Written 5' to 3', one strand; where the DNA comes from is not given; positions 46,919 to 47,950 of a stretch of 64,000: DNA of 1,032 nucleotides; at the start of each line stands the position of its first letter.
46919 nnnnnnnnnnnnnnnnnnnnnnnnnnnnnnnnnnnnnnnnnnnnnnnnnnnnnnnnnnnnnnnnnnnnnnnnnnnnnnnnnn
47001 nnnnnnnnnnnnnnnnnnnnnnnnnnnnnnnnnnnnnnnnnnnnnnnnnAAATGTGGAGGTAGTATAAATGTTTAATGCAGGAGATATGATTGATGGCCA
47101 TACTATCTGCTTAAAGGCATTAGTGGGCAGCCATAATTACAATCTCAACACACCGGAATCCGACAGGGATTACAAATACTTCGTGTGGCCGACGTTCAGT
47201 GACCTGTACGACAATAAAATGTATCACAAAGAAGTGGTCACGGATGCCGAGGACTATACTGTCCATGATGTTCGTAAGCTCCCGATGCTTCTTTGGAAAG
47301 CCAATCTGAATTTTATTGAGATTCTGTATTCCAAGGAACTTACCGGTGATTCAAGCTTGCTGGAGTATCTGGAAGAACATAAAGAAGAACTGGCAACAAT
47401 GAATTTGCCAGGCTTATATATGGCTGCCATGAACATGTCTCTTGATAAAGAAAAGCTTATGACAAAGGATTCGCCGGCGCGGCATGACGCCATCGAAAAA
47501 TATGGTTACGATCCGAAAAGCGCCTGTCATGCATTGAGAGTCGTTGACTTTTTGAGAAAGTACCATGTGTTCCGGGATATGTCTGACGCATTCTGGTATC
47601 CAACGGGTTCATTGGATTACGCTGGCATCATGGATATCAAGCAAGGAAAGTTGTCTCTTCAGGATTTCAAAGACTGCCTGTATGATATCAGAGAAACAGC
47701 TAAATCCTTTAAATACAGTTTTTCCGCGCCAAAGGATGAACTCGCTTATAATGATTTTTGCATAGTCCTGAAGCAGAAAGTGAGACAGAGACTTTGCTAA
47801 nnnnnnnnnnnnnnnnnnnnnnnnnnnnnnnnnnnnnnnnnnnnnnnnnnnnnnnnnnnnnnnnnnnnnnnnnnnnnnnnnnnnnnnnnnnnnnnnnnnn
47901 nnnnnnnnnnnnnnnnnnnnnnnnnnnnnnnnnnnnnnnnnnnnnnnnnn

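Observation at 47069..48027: Pol-beta nucleotidyltransferase with an embedded-start small paralog family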

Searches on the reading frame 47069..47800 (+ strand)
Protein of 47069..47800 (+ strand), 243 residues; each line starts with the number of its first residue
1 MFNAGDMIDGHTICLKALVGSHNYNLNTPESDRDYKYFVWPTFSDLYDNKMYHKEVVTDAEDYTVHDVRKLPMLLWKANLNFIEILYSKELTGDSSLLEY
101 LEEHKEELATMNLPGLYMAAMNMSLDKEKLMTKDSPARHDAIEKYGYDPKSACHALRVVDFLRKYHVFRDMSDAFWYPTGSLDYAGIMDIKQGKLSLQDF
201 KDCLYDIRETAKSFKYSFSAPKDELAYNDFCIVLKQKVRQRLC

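Call 5: search_protein_families(library=pfam, proteins=[window:47069-47800:+], max_evalue=0.1)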
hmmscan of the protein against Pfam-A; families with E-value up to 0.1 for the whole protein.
window:47069-47800:+ (243 aa): 1 family
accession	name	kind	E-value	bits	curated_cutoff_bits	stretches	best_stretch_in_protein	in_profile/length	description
PF10127.15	RlaP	-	4.2e-05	23.8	23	1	10-113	17-125/249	RNA repair pathway DNA polymerase beta family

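Call 6: search_protein_families(library=phrogs, proteins=[window:47069-47800:+], max_evalue=0.1)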
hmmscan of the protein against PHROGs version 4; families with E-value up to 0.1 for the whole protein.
window:47069-47800:+ (243 aa): 4 families
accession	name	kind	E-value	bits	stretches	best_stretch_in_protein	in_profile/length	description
phrog_388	-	DNA, RNA and nucleotide metabolism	2e-26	93.9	1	7-209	32-301/351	nucleotidyltransferase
phrog_33308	-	unknown function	1.1e-09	39.1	1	18-108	30-127/241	-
phrog_14344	-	DNA, RNA and nucleotide metabolism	0.0046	17.7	1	19-136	35-152/262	nucleotidyltransferase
phrog_34028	-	unknown function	0.039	13.5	1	106-160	260-315/503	-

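Call 16: find_homologous_proteins(query=window:47069-47800:+, max_evalue=0.001)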
Query window:47069-47800:+ (243 aa): 211 proteins with E <= 0.001 among 356 candidates; the best 120 are listed.
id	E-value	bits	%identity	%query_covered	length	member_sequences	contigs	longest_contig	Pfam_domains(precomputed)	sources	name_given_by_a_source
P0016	1.0e-155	535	95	100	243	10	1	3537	-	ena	-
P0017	8.3e-142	489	86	100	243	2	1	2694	-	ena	-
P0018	5.6e-107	375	70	100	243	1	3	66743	-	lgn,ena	-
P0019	1.3e-103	364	87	74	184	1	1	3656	-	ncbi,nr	ncbi:MAG: nucleotidyltransferase domain-containing protein, partial [Selenomonas sp.]|nr:nucleotidyl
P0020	3.6e-99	349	64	100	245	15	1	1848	-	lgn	-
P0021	6.1e-98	345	65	100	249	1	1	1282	-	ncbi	-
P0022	5.2e-97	342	61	100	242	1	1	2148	-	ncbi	-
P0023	4.1e-96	339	64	100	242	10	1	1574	-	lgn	-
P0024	1.7e-94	334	69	87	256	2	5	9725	PF10127.16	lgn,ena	-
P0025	2.5e-94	334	62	100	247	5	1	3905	PF10127.16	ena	-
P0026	1.8e-93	331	62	100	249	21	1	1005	-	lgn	-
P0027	4.1e-89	316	59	100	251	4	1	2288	-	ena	-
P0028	3.0e-72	261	50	100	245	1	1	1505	PF10127.16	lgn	-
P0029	7.9e-72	260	56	90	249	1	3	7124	-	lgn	-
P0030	6.8e-69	250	49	100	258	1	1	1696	PF10127.16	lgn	-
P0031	3.1e-67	245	50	98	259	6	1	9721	PF10127.16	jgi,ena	-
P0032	5.6e-67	244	55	84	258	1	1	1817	PF10127.16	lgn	-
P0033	9.3e-67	243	49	97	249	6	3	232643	PF10127.16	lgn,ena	-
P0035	1.5e-62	230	46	99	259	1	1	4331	PF10127.16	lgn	-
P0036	4.5e-61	225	47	96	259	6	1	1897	PF10127.16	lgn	-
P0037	2.2e-58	216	53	79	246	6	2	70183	PF10127.16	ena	-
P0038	1.1e-57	214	50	81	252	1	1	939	PF10127.16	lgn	-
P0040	7.1e-55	204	53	77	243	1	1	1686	PF10127.16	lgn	-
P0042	1.2e-53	200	49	82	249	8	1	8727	PF10127.16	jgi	-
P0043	1.4e-53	200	43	98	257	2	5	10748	PF10127.16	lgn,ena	-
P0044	3.8e-53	199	50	81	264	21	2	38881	PF10127.16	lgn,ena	-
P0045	1.3e-52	197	50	79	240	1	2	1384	PF10127.16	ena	-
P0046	1.8e-52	197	42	95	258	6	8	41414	PF10127.16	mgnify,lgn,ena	mgnify:CR=1 FL=1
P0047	3.4e-52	196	49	81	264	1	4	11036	PF10127.16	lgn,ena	-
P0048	8.4e-51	191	44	93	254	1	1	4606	PF10127.16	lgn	-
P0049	3.2e-50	189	45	98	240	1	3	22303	PF10127.16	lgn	-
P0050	5.8e-50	188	46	87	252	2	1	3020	PF10127.16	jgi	jgi:hypothetical protein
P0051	1.6e-49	187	46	89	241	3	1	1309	PF10127.16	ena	-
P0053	1.3e-48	184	40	98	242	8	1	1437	PF10127.16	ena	-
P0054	1.7e-48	184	47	79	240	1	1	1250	PF10127.16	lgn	-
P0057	2.7e-48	183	43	95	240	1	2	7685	PF10127.16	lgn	-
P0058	1.4e-47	180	47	82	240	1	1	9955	PF10127.16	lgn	-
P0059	2.8e-47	180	40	99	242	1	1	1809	PF10127.16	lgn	-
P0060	2.0e-46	177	44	82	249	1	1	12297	PF10127.16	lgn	-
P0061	2.7e-46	176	43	88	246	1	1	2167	PF10127.16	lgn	-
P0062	3.1e-46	176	45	82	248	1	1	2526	PF10127.16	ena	-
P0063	3.5e-46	176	40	98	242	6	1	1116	PF10127.16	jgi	-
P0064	5.0e-46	175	45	78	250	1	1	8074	PF10127.16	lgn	-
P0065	1.9e-45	173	40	91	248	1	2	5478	PF10127.16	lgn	-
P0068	3.6e-45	173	42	95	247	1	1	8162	PF10127.16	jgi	jgi:predicted nucleotidyltransferase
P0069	4.3e-45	172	45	79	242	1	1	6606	PF10127.16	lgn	-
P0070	5.0e-45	172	48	79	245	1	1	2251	PF10127.16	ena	-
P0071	1.2e-44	171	47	79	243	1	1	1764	PF10127.16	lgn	-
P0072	1.3e-44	171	47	81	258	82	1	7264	PF10127.16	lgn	-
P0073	1.5e-44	171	45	79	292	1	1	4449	PF10127.16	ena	-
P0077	3.7e-44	169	44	79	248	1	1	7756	PF10127.16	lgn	-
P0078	1.5e-43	167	47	75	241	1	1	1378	PF10127.16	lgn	-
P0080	1.6e-43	167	41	93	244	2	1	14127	PF10127.16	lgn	-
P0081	1.8e-43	167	42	83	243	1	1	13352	PF10127.16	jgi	jgi:predicted nucleotidyltransferase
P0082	1.8e-43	167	41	86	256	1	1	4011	PF10127.16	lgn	-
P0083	1.9e-43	167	40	97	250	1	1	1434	PF10127.16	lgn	-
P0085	5.9e-43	165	40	98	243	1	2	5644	PF10127.16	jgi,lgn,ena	-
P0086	7.9e-43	165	43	81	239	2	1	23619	PF10127.16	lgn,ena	-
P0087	8.3e-43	165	45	78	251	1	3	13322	PF10127.16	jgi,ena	-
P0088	9.0e-43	165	38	90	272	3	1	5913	PF10127.16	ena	-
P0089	9.6e-43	165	44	81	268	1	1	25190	PF10127.16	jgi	jgi:predicted nucleotidyltransferase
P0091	1.6e-42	164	38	97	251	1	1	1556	PF10127.16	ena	-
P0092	1.7e-42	164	42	79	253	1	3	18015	PF10127.16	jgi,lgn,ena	-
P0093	2.0e-42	164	41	82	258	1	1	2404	PF10127.16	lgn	-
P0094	2.3e-42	163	45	77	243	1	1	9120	PF10127.16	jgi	jgi:predicted nucleotidyltransferase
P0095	2.4e-42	163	41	87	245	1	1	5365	PF10127.16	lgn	-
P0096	2.4e-42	163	39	95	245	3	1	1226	PF10127.16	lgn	-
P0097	3.0e-42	163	43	81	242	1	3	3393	PF10127.16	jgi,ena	-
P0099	8.7e-42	162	45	78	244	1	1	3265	PF10127.16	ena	-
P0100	9.7e-42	161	45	74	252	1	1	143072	PF10127.16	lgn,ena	-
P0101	1.2e-41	161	43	79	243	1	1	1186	PF10127.16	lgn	-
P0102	1.6e-41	161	39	91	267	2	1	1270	PF10127.16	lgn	-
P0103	1.6e-41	161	46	71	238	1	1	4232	PF10127.16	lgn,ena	-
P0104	2.4e-41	160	39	88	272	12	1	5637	PF10127.16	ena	-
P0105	2.4e-41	160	45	81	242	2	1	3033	PF10127.16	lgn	-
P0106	3.3e-41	160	43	79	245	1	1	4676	PF10127.16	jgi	jgi:uncharacterized protein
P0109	5.8e-41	159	44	78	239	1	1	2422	PF10127.16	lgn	-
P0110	6.6e-41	159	38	94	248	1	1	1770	PF10127.16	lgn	-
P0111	6.6e-41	159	42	78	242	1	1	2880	PF10127.16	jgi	jgi:predicted nucleotidyltransferase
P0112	8.2e-41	158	38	92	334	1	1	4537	PF10127.16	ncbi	-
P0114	9.8e-41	158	43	88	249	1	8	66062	PF10127.16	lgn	-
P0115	1.0e-40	158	38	98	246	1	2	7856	PF10127.16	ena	-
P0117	1.1e-40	158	41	90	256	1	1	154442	PF10127.16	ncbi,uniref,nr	ncbi:DNA polymerase beta superfamily protein [Paenibacillus sp. Mc5Re-14]|uniref:DNA polymerase beta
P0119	1.6e-40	157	42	79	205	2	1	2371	PF10127.16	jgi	jgi:uncharacterized protein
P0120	1.7e-40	157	43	78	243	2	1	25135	PF10127.16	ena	-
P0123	6.3e-40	155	43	80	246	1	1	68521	PF10127.16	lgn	-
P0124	8.1e-40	155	39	98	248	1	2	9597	PF10127.16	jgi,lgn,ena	-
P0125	1.0e-39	155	41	90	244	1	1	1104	PF10127.16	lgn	-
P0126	1.0e-39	155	43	80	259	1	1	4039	PF10127.16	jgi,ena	-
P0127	1.3e-39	154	44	78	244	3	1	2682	PF10127.16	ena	-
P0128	1.4e-39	154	42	79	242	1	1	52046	PF10127.16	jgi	jgi:uncharacterized protein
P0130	1.6e-39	154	42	80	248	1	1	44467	PF10127.16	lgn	-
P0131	2.1e-39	154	41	81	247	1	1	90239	PF10127.16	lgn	-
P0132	2.3e-39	154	38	94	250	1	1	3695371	PF10127.16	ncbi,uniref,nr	ncbi:nucleotidyltransferase domain-containing protein [Alkalicella caledoniensis]|uniref:Nucleotidyl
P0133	2.4e-39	154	48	71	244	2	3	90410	PF10127.16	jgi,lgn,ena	-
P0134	2.4e-39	154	42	85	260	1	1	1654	PF10127.16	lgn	-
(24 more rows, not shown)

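Call 17: find_encoding_contigs(protein=P0018, flank=4000, max_places=3)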
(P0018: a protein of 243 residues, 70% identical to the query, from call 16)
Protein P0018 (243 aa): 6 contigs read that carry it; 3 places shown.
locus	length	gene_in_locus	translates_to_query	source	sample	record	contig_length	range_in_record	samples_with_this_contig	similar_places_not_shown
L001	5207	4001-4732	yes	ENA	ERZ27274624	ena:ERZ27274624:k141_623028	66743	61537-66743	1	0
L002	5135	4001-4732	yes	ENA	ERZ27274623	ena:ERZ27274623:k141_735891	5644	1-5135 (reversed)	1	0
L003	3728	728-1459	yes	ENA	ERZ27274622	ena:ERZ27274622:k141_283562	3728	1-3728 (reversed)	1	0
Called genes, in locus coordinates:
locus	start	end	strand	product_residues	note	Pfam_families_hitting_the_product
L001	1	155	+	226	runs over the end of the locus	-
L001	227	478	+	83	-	-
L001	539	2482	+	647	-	-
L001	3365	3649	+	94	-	-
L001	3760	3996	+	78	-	-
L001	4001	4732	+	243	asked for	-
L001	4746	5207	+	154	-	?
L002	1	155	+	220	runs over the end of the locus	?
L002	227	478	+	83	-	-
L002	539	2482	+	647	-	-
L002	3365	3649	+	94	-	-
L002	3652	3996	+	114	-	-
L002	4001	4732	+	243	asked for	-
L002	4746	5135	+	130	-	?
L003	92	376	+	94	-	-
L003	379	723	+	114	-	-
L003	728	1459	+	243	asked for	-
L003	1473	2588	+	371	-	PF20720:nSTAND3 (weak), PF00004:AAA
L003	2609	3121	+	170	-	-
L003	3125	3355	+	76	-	-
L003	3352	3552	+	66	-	-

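Call 18: find_encoding_contigs(protein=P0033, flank=4000, max_places=3)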
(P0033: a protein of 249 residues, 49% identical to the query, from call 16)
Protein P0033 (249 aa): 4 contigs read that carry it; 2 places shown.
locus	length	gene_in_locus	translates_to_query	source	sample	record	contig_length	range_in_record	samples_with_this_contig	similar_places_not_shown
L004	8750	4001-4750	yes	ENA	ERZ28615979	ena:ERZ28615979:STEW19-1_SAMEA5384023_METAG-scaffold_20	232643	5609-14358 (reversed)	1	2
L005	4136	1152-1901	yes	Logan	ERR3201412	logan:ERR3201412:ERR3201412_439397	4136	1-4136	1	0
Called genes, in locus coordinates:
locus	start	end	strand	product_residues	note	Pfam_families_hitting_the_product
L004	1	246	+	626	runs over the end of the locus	PF00176:SNF2-rel_dom, PF00270:DEAD (weak), PF04851:ResIII, PF00271:Helicase_C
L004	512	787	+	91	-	-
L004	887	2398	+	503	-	PF01145:Band_7, PF15975:Flot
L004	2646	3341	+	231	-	PF11753:DUF3310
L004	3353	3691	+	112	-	-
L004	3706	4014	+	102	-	-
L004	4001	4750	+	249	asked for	PF10127:RlaP (weak)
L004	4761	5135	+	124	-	-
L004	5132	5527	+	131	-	-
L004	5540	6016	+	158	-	-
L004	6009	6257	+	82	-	-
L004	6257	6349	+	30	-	-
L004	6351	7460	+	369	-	PF20720:nSTAND3, PF00004:AAA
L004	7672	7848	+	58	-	-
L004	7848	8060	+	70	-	-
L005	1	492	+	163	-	?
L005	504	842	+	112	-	-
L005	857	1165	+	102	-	-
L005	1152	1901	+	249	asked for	PF10127:RlaP (weak)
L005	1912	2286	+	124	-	-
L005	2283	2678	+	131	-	-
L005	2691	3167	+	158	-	-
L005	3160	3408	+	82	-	-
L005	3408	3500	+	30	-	-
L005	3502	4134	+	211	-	?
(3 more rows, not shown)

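Call 23: search_solved_structures(query=window:47069-47800:+, max_evalue=1, show_alignments=2)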
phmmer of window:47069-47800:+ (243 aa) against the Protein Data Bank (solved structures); distinct sequences matched with E-value up to 1: 0.

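Call 41: predict_structure(alignment_id=A3)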
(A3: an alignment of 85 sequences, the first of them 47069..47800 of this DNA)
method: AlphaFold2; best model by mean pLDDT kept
length: 243 residues; sequences in the alignment: 85
mean_pLDDT: 96.3   pTM: 0.90
mean pLDDT of the five models: 96.3, 96.1, 95.8, 95.3, 95.0
residues with pLDDT >= 90: 231; 70-90: 12; 50-70: 0; < 50: 0
segments of 3 or more residues with pLDDT < 50: none
pLDDT, mean of each block of 10 residues (from residue 1): 95 97 91 96 97 92 96 97 97 98 98 98 98 94 96 97 97 95 95 97 98 97 98 98 88
secondary structure, 60 per line:
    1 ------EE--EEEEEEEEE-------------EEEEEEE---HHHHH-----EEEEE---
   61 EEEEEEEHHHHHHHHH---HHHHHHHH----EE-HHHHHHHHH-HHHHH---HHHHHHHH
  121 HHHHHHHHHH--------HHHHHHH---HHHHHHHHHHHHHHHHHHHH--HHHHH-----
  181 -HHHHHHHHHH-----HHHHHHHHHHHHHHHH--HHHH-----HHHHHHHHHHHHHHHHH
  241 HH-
elements in order: E11-19 E33-39 H43-47 E53-57 E61-67 H68-76 H80-87 H95-103 H105-109 H113-130 H139-145 H149-168 H171-175 H182-191 H197-212 H215-218 H224-242

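Call 45: fold_search(model_id=the predicted structure, library=pdb)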
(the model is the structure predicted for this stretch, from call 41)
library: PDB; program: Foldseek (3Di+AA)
matches with E <= 10: 295; with E <= 0.001: 2
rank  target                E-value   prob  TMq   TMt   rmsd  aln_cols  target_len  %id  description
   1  6un8_B                6.5e-04  1.00  0.38  0.37  16.0       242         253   11  Wild type ANT bound to neomycin (released 2020-05-06)
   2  6nmk_A                9.4e-04  0.99  0.31  0.30  16.2       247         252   12  Binary complex structure of the T130K mutant of ANT-4'' with Neomycin (released 2020-01-15)
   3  6un8_A                1.4e-03  0.99  0.36  0.35   8.8       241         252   11  Wild type ANT bound to neomycin (released 2020-05-06)
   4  6p01_A                1.5e-03  0.99  0.35  0.34  16.9       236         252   14  Apo structure of the E52D mutant of ANT-4 (released 2020-01-29)
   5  9dbj_C                1.9e-03  1.00  0.46  0.50  10.7       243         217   10  Structure of Hailong HalB R164A mutant with non-hydrolyzable dATP (released 2025-05-07)
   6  6nmk_B                2.4e-03  1.00  0.40  0.39   7.8       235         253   10  Binary complex structure of the T130K mutant of ANT-4'' with Neomycin (released 2020-01-15)
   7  3c18_B                2.4e-03  1.00  0.34  0.30   9.8       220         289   12  Crystal structure of nucleotidyltransferase-like protein (ZP_00538802.1) from Exiguobacterium sibiricum 255-15 at 1.90 (released 2008-02-12)
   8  1kny_A                2.5e-03  1.00  0.42  0.41   7.6       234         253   12  KANAMYCIN NUCLEOTIDYLTRANSFERASE (released 1996-08-17)
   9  9dbh_A                3.1e-03  0.99  0.35  0.38  13.5       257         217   12  Structure of Hailong HalB in complex with oligodeoxyadenylate (released 2025-05-07)
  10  9dbj_B                3.3e-03  1.00  0.45  0.51   9.3       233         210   10  Structure of Hailong HalB R164A mutant with non-hydrolyzable dATP (released 2025-05-07)
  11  9dbj_E                3.8e-03  1.00  0.42  0.46  10.8       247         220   12  Structure of Hailong HalB R164A mutant with non-hydrolyzable dATP (released 2025-05-07)
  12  1kan_A                4.0e-03  1.00  0.45  0.44   7.5       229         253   10  MOLECULAR STRUCTURE OF KANAMYCIN NUCLEOTIDYLTRANSFERASE DETERMINED TO 3.0-ANGSTROMS RESOLUTION (released 1994-08-31)
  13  6p06_A                5.0e-03  0.96  0.32  0.31  16.2       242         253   12  Ternary structure of the E52D mutant of ANT-4 with Neomycin and AMPCPP (released 2020-01-29)
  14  3c18_A                6.5e-03  0.96  0.30  0.27  10.3       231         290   10  Crystal structure of nucleotidyltransferase-like protein (ZP_00538802.1) from Exiguobacterium sibiricum 255-15 at 1.90 (released 2008-02-12)
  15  9dbj_F                8.0e-03  0.97  0.33  0.36  14.3       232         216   12  Structure of Hailong HalB R164A mutant with non-hydrolyzable dATP (released 2025-05-07)
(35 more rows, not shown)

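Call 56: search_dna_similar(query=window:47069-47800:+, collection=phages, mode=protein, max_evalue=0.00001, max_rows=25)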
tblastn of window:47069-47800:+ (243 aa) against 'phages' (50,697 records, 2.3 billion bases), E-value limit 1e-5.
Records with a match: 109; places in all: 109; records where one place covers at least 80% of the query: 62.
Best place of each record, by identity: <60% 109.
By first word of the organism name: Bacillus 98; Lysinibacillus 3; Brevibacillus 2; Geobacillus 2; Phage 2; Alicyclobacillus 1; Listeria 1.
By host as written in the record: Bacillus subtilis 20; Bacillus subtilis BEST7003 10; Bacillus anthracis Sterne 8; Bacillus cereus 6; Bacillus anthracis 6; Bacillus megaterium 4; Bacillus sp. 3; Bacillus subtilis KACC 17797 3; and 32 more.
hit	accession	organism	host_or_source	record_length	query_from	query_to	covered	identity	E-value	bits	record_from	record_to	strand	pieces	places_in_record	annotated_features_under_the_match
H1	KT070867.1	Bacillus phage PBC2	Bacillus cereus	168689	2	243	100%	37.5%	2e-35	138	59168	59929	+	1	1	hypothetical protein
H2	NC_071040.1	Bacillus phage PBC2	Bacillus cereus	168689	2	243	100%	37.5%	2e-35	138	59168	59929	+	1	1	nucleotidyltransferase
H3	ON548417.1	Bacillus phage vB_BanS-Thrax1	Bacillus anthracis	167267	2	243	100%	37.2%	2e-36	141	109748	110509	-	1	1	nucleotidyltransferase domain-containing protein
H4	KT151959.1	Brevibacillus phage Sundance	Brevibacillus laterosporus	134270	7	225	90%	40.4%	2e-41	156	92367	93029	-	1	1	putative nucleotidyltransferase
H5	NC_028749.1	Brevibacillus phage Sundance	Brevibacillus laterosporus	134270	7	225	90%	40.4%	2e-41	156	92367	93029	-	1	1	nucleotidyltransferase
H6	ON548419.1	Bacillus phage vB_BanS-Thrax3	Bacillus anthracis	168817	2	243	100%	36.0%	2e-35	139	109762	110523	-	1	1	nucleotidyltransferase domain-containing protein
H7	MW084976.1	Bacillus phage Kirov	Bacillus cereus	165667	10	243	96%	37.2%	2e-34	135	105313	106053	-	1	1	putative nucleotidyltransferase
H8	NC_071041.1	Bacillus phage Kirov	Bacillus cereus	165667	10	243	96%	37.2%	2e-34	135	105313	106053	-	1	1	nucleotidyltransferase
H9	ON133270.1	Bacillus phage 2S-4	Rosselomorea vietnamensis FJAT-46955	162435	2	225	92%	38.6%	9e-37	142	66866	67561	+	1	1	none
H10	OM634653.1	Bacillus phage vB_BsuS_PJN02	Bacillus subtilis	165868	2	225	92%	38.6%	9e-37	142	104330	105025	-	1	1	putative nucleotidyltransferase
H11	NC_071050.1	Bacillus phage vB_BsuS_PJN02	Bacillus subtilis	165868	2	225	92%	38.6%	9e-37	142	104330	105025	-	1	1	nucleotidyltransferase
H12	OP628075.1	Lysinibacillus phage vB_LfM_LysYB1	Lysinibacillus fusiformis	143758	5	221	89%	38.9%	2e-33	132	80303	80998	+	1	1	putative nucleotidyltransferase | hypothetical protein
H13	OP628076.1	Lysinibacillus phage vB_LfM_LysYB2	Lysinibacillus fusiformis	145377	5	221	89%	38.9%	2e-33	132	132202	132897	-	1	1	putative nucleotidyltransferase | hypothetical protein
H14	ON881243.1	Bacillus phage PK-3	Bacillus sp.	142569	2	217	89%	39.0%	1e-36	142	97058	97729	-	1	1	nucleotidyltransferase domain-containing protein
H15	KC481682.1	Bacillus phage vB_BanS-Tsamsa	Bacillus anthracis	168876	2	225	92%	37.0%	2e-33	133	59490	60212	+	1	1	hypothetical protein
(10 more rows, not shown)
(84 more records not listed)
